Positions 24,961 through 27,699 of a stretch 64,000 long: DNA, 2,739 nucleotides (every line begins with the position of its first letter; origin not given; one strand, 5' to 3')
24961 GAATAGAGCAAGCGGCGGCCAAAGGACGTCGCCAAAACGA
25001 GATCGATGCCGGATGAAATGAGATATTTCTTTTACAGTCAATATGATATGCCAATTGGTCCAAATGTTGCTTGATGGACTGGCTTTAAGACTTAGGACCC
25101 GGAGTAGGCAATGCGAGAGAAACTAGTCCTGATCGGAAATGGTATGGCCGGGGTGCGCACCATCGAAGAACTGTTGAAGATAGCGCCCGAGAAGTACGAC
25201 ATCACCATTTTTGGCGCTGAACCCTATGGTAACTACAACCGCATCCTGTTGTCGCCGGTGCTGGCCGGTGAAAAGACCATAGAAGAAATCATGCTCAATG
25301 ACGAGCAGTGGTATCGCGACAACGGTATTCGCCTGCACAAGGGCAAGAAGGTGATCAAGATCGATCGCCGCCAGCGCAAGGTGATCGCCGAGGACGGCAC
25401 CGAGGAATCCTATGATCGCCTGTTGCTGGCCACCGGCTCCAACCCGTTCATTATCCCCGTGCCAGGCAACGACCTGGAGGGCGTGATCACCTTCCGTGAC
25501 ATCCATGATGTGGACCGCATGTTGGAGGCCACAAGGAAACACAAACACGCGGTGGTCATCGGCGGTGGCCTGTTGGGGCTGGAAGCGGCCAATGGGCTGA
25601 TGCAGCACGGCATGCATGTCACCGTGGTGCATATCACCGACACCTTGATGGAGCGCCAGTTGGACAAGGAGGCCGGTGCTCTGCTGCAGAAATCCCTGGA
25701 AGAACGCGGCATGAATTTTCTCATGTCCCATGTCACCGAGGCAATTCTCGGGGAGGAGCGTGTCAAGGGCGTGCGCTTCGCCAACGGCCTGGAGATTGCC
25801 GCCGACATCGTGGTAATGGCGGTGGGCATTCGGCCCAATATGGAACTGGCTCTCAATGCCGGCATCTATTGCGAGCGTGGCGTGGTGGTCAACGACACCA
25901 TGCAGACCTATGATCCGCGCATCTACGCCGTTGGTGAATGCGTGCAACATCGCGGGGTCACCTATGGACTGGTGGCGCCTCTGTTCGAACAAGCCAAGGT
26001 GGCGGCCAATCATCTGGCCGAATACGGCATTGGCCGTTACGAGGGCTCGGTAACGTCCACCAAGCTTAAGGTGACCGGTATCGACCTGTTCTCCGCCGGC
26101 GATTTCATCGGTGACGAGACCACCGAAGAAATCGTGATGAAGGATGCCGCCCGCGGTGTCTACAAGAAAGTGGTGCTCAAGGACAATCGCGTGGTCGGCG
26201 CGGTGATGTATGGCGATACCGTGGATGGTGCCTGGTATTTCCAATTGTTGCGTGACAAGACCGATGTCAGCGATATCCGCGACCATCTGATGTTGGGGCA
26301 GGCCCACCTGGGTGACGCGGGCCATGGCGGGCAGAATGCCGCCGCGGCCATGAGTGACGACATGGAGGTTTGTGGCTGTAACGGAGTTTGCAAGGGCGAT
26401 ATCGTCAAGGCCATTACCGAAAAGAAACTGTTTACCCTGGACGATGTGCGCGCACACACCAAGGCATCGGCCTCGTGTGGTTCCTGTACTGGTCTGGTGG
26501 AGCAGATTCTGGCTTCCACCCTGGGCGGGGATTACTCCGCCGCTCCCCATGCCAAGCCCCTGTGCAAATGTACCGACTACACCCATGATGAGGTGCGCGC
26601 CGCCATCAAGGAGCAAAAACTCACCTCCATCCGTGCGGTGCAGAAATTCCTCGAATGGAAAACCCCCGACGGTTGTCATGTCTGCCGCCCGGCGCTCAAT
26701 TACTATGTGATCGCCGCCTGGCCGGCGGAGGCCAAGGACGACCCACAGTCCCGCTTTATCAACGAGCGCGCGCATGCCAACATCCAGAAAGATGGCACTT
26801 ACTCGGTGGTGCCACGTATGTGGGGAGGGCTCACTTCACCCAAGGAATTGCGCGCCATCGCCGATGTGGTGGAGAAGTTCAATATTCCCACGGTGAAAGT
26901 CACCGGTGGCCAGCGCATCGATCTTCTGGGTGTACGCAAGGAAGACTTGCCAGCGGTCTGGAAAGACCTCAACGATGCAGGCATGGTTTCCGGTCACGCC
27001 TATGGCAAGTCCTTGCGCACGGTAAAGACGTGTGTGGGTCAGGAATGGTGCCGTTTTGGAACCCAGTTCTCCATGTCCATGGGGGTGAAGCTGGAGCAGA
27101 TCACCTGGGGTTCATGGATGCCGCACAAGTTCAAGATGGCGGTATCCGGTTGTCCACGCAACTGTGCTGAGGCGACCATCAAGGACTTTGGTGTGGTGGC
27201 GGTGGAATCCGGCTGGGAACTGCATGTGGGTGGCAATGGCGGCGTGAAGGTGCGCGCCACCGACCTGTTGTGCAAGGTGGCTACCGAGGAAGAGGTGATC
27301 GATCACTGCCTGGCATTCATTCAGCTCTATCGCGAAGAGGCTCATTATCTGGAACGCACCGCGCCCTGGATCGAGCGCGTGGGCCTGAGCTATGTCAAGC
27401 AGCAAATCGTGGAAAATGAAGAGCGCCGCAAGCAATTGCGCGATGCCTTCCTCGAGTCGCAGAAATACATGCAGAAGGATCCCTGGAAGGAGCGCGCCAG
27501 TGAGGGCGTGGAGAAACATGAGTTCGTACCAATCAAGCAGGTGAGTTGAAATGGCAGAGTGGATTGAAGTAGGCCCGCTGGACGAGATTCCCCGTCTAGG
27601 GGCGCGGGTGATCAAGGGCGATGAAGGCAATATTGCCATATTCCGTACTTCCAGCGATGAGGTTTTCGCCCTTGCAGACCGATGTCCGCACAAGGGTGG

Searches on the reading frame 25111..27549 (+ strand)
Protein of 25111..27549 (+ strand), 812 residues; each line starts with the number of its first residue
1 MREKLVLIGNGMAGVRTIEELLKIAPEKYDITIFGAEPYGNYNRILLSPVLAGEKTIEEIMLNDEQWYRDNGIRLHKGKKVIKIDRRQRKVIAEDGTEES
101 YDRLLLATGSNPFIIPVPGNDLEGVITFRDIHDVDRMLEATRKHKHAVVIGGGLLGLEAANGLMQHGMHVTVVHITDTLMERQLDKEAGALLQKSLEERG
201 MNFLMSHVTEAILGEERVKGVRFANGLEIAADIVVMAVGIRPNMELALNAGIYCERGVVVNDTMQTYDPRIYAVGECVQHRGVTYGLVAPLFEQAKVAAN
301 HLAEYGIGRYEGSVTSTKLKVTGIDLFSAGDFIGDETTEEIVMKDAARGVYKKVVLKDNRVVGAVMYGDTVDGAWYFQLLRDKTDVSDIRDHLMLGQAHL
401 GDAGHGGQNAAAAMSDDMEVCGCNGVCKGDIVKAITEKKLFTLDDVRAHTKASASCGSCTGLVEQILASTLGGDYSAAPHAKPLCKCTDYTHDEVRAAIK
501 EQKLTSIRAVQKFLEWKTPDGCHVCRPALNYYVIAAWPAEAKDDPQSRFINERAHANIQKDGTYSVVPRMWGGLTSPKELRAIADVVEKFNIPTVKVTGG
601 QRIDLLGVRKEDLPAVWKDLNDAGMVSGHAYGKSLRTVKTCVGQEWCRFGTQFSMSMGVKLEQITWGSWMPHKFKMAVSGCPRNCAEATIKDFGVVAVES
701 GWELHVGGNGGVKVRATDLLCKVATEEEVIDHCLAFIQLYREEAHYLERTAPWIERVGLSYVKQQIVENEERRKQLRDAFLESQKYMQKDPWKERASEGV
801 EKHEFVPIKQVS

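Call 26: search_protein_families(library=pfam, proteins=[window:25111-27549:+], max_evalue=0.00001)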
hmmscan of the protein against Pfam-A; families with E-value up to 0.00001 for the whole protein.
window:25111-27549:+ (812 aa): 7 families
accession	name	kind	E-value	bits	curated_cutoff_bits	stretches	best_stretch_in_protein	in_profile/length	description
PF07992.20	Pyr_redox_2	-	5.3e-61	207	26.1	1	4-298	2-287/291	Pyridine nucleotide-disulphide oxidoreductase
PF01077.27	NIR_SIR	-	1.1e-30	106.6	27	1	632-770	2-154/158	Nitrite and sulphite reductase 4Fe-4S domain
PF04324.20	Fer2_BFD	-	6.2e-28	97.3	26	2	420-468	2-49/50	BFD-like [2Fe-2S] binding domain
PF00070.33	Pyr_redox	-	1.5e-20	73.9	22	1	146-225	1-81/82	Pyridine nucleotide-disulphide oxidoreductase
PF18267.7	Rubredoxin_C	-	8.3e-20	71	25.9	1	316-383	2-69/70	Rubredoxin NAD+ reductase C-terminal domain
PF03460.22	NIR_SIR_ferr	-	9.4e-16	57.8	24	1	559-622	3-68/69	Nitrite/Sulfite reductase ferredoxin-like half domain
PF13738.12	Pyr_redox_3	-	8.1e-10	38.9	30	1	69-275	92-305/305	Pyridine nucleotide-disulphide oxidoreductase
